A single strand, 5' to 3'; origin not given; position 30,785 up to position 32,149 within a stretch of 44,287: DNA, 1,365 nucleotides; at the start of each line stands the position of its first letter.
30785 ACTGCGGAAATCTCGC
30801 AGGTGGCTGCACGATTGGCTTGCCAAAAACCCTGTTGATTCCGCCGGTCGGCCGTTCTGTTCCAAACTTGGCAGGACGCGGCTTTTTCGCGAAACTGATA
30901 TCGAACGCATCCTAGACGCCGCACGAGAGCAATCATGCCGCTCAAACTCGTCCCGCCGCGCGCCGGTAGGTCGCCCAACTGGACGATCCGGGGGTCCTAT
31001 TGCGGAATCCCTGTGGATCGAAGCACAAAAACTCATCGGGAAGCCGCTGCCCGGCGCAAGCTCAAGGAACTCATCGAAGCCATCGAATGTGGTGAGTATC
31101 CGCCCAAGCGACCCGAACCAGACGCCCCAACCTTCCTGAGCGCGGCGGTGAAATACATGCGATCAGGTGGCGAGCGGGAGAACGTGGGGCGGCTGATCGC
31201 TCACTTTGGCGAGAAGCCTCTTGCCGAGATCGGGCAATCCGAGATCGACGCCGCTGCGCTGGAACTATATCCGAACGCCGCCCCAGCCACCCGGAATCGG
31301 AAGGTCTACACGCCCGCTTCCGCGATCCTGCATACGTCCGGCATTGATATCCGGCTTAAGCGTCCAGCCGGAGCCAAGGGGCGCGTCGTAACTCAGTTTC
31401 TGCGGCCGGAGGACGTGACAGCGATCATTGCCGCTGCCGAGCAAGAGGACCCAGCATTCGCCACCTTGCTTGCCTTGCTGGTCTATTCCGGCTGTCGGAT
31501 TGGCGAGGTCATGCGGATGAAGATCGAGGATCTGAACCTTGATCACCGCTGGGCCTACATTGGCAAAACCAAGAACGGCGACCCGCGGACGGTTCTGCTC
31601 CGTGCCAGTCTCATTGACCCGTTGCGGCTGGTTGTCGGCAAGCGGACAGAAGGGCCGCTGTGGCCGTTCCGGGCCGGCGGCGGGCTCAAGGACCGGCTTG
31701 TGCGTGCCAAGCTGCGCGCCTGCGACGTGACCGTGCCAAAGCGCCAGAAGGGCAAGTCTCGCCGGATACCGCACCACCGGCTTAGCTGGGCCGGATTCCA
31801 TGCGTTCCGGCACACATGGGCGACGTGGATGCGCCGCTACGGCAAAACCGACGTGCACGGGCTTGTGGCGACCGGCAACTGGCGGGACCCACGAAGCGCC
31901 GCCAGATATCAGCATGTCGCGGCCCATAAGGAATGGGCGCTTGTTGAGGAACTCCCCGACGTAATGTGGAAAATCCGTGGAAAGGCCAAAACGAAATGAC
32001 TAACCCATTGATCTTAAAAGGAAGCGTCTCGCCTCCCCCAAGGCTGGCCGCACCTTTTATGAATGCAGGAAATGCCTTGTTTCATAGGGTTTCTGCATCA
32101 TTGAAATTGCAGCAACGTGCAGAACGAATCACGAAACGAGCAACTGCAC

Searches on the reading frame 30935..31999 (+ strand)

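Call 92: search_protein_families(library=phrogs, proteins=[window:30935-31999:+], max_evalue=0.00001)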
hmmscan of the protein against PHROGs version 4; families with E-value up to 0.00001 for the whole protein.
window:30935-31999:+ (354 aa): 2 families
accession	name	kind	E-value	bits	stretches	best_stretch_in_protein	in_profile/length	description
phrog_1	-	integration and excision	3.2e-27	97.1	1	30-333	141-441/611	integrase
phrog_216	-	integration and excision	1.4e-17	64.8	1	148-331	48-227/301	integrase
